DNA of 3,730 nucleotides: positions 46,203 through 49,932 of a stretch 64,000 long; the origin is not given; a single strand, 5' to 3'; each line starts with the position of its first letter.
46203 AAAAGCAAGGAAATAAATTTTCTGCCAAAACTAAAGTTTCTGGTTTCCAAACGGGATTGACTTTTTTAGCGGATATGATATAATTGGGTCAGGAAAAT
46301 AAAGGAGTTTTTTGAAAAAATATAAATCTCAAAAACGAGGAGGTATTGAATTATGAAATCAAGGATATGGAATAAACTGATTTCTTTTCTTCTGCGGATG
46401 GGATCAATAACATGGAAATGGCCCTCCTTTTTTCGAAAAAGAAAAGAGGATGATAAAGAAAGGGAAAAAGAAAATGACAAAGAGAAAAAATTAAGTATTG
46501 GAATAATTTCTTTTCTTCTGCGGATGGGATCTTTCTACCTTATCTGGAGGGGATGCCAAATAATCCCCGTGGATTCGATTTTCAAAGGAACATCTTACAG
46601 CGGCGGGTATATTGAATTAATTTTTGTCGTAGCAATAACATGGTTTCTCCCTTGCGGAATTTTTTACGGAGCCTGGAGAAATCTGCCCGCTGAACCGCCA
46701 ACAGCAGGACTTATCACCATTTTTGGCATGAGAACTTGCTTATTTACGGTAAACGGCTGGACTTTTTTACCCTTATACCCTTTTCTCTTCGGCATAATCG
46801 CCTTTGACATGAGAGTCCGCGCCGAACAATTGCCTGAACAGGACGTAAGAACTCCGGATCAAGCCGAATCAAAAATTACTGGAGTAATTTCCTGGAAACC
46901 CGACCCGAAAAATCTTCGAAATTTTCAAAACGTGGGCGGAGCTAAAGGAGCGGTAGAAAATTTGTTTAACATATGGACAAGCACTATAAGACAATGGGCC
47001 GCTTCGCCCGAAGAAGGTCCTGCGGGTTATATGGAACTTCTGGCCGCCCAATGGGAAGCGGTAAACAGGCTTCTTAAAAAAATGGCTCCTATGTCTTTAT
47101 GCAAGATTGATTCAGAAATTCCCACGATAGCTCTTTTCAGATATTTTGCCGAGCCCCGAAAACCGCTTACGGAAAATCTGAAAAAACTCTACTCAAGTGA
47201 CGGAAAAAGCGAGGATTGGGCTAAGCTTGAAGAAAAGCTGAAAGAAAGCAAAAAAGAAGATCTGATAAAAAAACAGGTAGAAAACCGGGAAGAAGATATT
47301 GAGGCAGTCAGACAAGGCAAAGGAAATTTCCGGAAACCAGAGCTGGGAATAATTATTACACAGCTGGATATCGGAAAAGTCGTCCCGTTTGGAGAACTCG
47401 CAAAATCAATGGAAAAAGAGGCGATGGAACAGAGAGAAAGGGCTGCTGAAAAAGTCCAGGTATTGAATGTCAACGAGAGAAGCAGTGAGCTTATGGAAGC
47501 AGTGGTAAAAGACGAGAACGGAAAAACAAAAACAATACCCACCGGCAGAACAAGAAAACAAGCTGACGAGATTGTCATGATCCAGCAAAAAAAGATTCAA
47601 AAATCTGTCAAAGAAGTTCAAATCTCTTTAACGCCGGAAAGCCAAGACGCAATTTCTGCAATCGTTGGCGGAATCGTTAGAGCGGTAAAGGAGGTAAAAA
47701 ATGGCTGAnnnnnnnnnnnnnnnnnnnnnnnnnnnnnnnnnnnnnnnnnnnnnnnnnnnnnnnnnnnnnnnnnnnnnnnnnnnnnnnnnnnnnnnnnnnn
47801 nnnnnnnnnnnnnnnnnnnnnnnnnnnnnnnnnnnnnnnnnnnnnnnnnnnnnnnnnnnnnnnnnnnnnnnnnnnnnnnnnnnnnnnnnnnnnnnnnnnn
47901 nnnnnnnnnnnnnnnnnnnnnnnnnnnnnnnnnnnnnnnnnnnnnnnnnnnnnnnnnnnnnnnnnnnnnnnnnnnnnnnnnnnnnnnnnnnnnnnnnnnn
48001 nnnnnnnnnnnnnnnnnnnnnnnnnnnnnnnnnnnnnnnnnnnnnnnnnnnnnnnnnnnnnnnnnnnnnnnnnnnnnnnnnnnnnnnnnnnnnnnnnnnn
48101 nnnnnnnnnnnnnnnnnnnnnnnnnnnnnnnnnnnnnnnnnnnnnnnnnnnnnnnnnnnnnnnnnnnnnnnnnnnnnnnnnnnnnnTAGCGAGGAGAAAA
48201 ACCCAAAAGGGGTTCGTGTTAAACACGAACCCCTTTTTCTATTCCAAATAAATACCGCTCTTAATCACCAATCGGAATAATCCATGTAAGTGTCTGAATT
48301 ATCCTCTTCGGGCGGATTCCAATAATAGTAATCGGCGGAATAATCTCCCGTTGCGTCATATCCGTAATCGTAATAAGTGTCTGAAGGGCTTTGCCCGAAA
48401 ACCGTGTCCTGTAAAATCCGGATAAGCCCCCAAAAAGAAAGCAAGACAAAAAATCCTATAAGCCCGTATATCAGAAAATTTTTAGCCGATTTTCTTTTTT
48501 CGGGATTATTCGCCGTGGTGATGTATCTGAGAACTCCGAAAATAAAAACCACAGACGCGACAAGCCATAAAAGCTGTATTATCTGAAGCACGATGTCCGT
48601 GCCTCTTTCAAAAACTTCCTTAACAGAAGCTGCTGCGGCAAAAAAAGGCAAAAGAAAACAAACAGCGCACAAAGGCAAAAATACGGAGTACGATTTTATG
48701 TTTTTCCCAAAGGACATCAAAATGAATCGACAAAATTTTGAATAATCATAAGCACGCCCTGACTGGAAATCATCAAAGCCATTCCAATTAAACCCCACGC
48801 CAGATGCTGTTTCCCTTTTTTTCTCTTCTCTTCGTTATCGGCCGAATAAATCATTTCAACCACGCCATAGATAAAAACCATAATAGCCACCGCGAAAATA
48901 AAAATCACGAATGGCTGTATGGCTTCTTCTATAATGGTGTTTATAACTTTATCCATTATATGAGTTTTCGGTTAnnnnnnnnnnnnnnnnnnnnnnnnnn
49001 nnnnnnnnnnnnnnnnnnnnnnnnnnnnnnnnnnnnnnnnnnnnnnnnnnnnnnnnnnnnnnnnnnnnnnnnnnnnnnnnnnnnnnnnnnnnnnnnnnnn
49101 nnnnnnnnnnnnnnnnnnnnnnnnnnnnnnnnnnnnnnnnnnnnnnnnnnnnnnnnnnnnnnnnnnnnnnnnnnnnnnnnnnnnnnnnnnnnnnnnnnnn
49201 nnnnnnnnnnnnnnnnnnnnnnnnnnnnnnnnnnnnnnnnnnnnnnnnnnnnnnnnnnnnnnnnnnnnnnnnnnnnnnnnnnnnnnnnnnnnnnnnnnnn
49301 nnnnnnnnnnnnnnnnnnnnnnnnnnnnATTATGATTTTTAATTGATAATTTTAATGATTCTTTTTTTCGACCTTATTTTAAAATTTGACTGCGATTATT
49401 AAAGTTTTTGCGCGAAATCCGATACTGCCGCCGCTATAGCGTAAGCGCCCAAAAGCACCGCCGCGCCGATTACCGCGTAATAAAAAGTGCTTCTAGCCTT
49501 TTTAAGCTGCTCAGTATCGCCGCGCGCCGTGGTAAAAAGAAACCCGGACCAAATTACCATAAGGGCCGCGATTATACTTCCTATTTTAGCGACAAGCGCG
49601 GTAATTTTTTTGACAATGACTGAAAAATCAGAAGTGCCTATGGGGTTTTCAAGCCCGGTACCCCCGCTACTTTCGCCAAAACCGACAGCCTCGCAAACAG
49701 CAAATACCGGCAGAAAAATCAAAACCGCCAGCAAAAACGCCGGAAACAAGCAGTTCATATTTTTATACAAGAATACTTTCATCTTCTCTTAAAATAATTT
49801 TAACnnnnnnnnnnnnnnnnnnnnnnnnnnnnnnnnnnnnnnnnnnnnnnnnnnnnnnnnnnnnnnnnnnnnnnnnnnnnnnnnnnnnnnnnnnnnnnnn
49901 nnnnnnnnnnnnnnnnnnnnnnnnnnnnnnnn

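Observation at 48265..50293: Array of five divergent paralogous small two-TM proteins with VirB2/TrbC-like architecture and no secretion ATPase nearby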

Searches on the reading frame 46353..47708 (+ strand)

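Call 7: search_protein_families(library=pfam, proteins=[window:46353-47708:+], max_evalue=0.001)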
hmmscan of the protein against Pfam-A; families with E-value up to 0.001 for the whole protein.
window:46353-47708:+ (451 aa): 1 family
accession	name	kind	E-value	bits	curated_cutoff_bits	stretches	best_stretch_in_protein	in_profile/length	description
PF01145.31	Band_7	-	5.2e-06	27.1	23.6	0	119-216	9-103/176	SPFH domain / Band 7 family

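Call 26: search_protein_families(library=phrogs, proteins=[window:46353-47708:+], max_evalue=0.1)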
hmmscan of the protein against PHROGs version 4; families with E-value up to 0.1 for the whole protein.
window:46353-47708:+ (451 aa): 1 family
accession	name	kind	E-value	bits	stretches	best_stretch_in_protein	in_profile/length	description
phrog_1853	-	unknown function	0.01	16.8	1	309-422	11-124/159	-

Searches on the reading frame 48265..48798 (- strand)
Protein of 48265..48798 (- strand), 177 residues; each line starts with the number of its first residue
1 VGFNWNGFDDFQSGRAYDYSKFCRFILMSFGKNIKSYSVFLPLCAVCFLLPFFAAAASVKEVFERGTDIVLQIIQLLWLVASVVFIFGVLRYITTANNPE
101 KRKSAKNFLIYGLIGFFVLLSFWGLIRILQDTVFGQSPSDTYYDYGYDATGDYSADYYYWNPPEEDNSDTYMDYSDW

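Call 3: search_protein_families(library=pfam, proteins=[window:48265-48798:-], max_evalue=1)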
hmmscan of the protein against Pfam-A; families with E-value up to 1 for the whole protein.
window:48265-48798:- (177 aa): 6 families
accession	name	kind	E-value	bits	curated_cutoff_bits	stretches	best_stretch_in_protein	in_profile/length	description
PF18895.5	T4SS_pilin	-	5.4e-10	39.6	26.6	1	74-128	17-70/71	Type IV secretion system pilin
PF04750.19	Far-17a_AIG1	-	0.019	14.8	24.5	1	71-134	38-104/206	FAR-17a/AIG1-like protein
PF14808.11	TMEM164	-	0.061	13.3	25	1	75-128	6-56/217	TMEM164 family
PF15183.11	MRAP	-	0.1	13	27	1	76-109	41-76/89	Melanocortin-2 receptor accessory protein family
PF11893.13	DUF3413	-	0.13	11.8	27.1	1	78-129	19-69/248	Domain of unknown function (DUF3413)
PF10251.14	PEN-2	-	0.32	11.9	25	1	73-135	19-80/93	Presenilin enhancer-2 subunit of gamma secretase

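Call 4: search_protein_families(library=ncbifam, proteins=[window:48265-48798:-], max_evalue=1)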
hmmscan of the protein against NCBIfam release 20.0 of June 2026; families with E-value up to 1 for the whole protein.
window:48265-48798:- (177 aa): 2 families
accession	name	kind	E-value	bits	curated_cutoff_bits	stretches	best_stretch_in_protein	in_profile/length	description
NF045849.1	ICE_MMCAP2_0565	equivalog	1.3e-07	31.1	40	1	68-129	14-76/80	Mbov_0395 family pilin-like conjugal transfer protein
NF037976.1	gtrA_1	subfamily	0.016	15.3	50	1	90-126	53-89/126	GtrA family protein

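Call 26: search_protein_families(library=phrogs, proteins=[window:48265-48717:-], max_evalue=0.1)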
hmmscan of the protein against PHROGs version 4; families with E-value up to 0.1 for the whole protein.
window:48265-48717:- (150 aa): 3 families
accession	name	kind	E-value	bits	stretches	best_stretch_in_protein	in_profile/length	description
phrog_5480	-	unknown function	0.03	15.3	1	42-104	25-83/136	-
phrog_33078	-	unknown function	0.04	14.7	0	49-72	5-28/38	-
phrog_10895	-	unknown function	0.079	13.4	1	30-82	46-98/235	-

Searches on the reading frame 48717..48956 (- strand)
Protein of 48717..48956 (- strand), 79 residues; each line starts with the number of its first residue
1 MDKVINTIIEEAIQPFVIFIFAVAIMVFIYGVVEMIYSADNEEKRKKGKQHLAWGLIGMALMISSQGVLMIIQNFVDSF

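Call 3: search_protein_families(library=pfam, proteins=[window:48717-48956:-], max_evalue=1)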
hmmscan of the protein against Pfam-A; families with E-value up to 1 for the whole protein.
window:48717-48956:- (79 aa): 13 families
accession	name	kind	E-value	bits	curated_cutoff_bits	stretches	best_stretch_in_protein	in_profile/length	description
PF18895.5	T4SS_pilin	-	2.2e-09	37.7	26.6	1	2-68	2-67/71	Type IV secretion system pilin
PF03729.18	DUF308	-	0.0024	18.5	25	1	17-60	22-66/73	Short repeat of unknown function (DUF308)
PF00499.25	Oxidored_q3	-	0.0024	18.1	33.2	1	17-64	41-88/146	NADH-ubiquinone/plastoquinone oxidoreductase chain 6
PF01988.24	VIT1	-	0.012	15.9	28.1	1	11-61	160-208/214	VIT family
PF20517.3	TMEM127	-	0.013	16.1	25.3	1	2-50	37-85/113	Transmembrane protein 127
PF18303.6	Saf_2TM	-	0.013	15.8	29.5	1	10-59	61-110/152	SAVED-fused 2TM effector domain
PF07099.16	DUF1361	-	0.023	15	25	1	16-68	71-123/169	Protein of unknown function (DUF1361)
PF01529.25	DHHC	-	0.026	15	28.7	1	8-73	43-116/133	DHHC palmitoyltransferase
PF09933.14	DUF2165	-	0.034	14.6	24.9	1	8-71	58-121/157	Predicted small integral membrane protein (DUF2165)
PF10661.14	EssA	-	0.067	13.5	24.1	1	38-75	108-146/147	WXG100 protein secretion system (Wss), protein EssA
PF07219.19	HemY_N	-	0.1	13.2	31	1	16-60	27-71/107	HemY protein N-terminus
PF05545.16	FixQ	-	0.12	12.8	29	1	11-37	4-30/49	Cbb3-type cytochrome oxidase component FixQ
PF15879.10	MWFE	-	0.39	11.5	27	1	11-46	3-37/55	NADH-ubiquinone oxidoreductase MWFE subunit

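Call 4: search_protein_families(library=ncbifam, proteins=[window:48717-48956:-], max_evalue=1)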
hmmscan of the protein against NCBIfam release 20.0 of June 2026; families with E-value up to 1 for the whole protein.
window:48717-48956:- (79 aa): 5 families
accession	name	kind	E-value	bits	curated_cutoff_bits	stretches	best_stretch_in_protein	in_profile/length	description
NF045849.1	ICE_MMCAP2_0565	equivalog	1.3e-09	37.5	40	1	4-72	8-76/80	Mbov_0395 family pilin-like conjugal transfer protein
TIGR04518.1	ECF_S_folT_fam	subfamily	0.01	15.6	60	1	4-62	61-110/163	folate family ECF transporter S component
NF038018.1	qmoC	equivalog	0.059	12.8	300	1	19-73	262-316/360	quinone-interacting membrane-bound oxidoreductase complex subunit QmoC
TIGR03943.1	TIGR03943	equivalog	0.064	12.6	88.8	1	5-63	5-64/221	TIGR03943 family putative permease subunit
NF033583.1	staphy_B_SbnC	exception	0.083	11.1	700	1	5-38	472-505/584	staphyloferrin B biosynthesis protein SbnC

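Call 26: search_protein_families(library=phrogs, proteins=[window:48717-48956:-], max_evalue=0.1)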
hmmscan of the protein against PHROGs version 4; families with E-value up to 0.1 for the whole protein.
window:48717-48956:- (79 aa): 2 families
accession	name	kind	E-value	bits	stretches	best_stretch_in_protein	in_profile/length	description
phrog_14087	-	unknown function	0.014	16.8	1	15-74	15-72/79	-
phrog_28058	-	unknown function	0.02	15.6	1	16-73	50-109/258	-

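Call 57: search_protein_families(library=ncbifam, alignment_id=A3, max_evalue=0.001)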
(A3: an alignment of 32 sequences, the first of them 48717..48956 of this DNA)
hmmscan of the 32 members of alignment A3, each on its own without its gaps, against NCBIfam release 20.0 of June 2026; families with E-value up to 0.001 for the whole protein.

A. member 1, window:48717-48956:- (79 aa): 1 family
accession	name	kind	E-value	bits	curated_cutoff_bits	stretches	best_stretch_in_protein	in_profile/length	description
NF045849.1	ICE_MMCAP2_0565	equivalog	1.3e-09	37.5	40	1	4-72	8-76/80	Mbov_0395 family pilin-like conjugal transfer protein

B. families by the number of members that match (of 32 scanned): 3 families
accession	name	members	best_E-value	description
NF045849.1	ICE_MMCAP2_0565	32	6.2e-12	Mbov_0395 family pilin-like conjugal transfer protein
NF037996.1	B-4DMT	3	3.7e-05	B-4DMT family transporter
NF038300.1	EPS_HpsL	1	0.00018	hormogonium polysaccharide biosynthesis protein HpsL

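Call 60: find_homologous_proteins(query=window:48717-48956:-)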
Query window:48717-48956:- (79 aa): 2 proteins with E <= 0.001 among 3 candidates.
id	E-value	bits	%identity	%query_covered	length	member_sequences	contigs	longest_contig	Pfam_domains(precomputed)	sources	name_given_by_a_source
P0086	1.9e-42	160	100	100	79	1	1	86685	PF18895.6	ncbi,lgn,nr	ncbi:MAG: hypothetical protein PHC85_01540 [Candidatus Pacebacteria bacterium]|nr:hypothetical prote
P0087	3.0e-15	74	56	77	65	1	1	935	PF18895.6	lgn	-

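Call 66: predict_structure(alignment_id=A4)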
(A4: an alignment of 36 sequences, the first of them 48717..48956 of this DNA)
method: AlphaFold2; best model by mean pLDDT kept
length: 79 residues; sequences in the alignment: 36
mean_pLDDT: 89.2   pTM: 0.63
mean pLDDT of the five models: 89.2, 81.1, 79.5, 79.2, 72.3
residues with pLDDT >= 90: 44; 70-90: 34; 50-70: 1; < 50: 0
segments of 3 or more residues with pLDDT < 50: none
pLDDT, mean of each block of 10 residues (from residue 1): 81 91 93 91 90 92 90 86
secondary structure, 60 per line:
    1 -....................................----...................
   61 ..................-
elements in order: H2-37 H42-78

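Call 87: search_protein_representatives(alignment_id=A4)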
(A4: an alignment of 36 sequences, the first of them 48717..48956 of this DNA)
Query: 36 sequences, 116 profile positions. Proteins with E-value up to 0.001 (for the whole library): 58803; up to 1e-10: 10076; up to 1e-30: 99. The best 150 are listed.
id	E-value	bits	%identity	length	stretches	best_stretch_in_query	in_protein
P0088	3.2e-66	236.7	-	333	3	5-114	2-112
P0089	1.1e-65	234.9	-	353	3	9-115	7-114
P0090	1.8e-64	231.1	-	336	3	37-105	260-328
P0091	1.7e-63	227.9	-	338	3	9-109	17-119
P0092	1.5e-61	221.6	-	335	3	3-107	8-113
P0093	3.6e-60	217.2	-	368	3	22-110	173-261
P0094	4.4e-60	216.9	-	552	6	21-101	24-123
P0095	1.7e-59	215.0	-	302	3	21-114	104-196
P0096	9.7e-57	206.1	-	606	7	13-100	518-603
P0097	2.9e-55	201.3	-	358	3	6-106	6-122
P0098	1.5e-54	199.1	-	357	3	5-104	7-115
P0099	2.2e-53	195.3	-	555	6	27-105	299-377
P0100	1.3e-50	186.4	-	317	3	16-105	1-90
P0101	3.5e-50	185.0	-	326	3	16-107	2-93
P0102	6.5e-48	177.7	-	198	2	4-103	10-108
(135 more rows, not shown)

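Call 89: find_encoding_contigs(protein=P0094, flank=10000, max_places=3)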
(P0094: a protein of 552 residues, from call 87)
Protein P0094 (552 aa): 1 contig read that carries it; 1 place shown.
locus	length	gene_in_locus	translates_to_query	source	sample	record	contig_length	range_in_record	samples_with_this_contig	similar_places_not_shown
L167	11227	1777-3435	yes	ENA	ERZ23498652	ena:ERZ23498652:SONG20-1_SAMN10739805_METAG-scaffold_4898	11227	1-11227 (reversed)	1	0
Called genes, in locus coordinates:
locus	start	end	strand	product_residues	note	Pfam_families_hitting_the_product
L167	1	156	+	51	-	?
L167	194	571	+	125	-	PF18895:T4SS_pilin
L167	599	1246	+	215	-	PF18895:T4SS_pilin (weak)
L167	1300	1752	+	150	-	PF18895:T4SS_pilin (weak)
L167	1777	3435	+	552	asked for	PF02322:Cyt_bd_oxida_II (faint), PF04956:TrbC (faint), PF18895:T4SS_pilin, PF27259:AF_1499 (faint), PF18895:T4SS_pilin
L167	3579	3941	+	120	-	PF18895:T4SS_pilin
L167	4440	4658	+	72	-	-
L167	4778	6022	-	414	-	-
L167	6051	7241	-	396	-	-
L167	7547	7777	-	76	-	-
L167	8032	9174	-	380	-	PF13439:Glyco_transf_4, PF13579:Glyco_trans_4_4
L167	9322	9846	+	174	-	-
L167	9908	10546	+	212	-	-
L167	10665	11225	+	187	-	?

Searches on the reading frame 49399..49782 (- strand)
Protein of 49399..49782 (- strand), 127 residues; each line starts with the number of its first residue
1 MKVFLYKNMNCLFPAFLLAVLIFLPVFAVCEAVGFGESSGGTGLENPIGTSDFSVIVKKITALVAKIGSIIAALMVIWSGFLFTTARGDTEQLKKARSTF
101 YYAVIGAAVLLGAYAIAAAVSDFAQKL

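Call 3: search_protein_families(library=pfam, proteins=[window:49399-49782:-], max_evalue=1)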
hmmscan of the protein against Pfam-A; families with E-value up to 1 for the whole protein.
window:49399-49782:- (127 aa): 6 families
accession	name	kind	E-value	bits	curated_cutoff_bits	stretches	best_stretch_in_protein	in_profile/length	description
PF18895.5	T4SS_pilin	-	1.5e-07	31.8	26.6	1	54-117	6-68/71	Type IV secretion system pilin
PF04956.18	TrbC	-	0.00014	22.5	27.9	1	13-119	13-97/98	TrbC/VIRB2 pilin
PF04290.18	DctQ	-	0.0051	17.1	28.3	1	54-123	58-130/132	Tripartite ATP-independent periplasmic transporters, DctQ component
PF04893.22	Yip1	-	0.044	14.1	28.6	1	11-115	103-172/173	Yip1 domain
PF02921.19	UCR_TM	-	0.22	12.3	23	1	94-124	28-58/66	Ubiquinol cytochrome reductase transmembrane region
PF19592.4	DUF6097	-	0.89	10.2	27.5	1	44-94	44-93/152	Family of unknown function (DUF6097)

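Call 4: search_protein_families(library=ncbifam, proteins=[window:49399-49782:-], max_evalue=1)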
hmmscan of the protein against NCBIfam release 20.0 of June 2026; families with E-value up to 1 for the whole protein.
window:49399-49782:- (127 aa): 1 family
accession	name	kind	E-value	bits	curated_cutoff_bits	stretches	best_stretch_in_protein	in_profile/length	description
NF045849.1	ICE_MMCAP2_0565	equivalog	0.002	17.8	40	1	56-122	12-78/80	Mbov_0395 family pilin-like conjugal transfer protein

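Call 24: search_solved_structures(query=window:49399-49782:-, max_evalue=10, show_alignments=2)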
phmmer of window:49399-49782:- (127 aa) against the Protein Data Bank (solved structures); distinct sequences matched with E-value up to 10: 0.

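Call 26: search_protein_families(library=phrogs, proteins=[window:49399-49782:-], max_evalue=0.1)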
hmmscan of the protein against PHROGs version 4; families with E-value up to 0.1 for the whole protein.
window:49399-49782:- (127 aa): 0 families
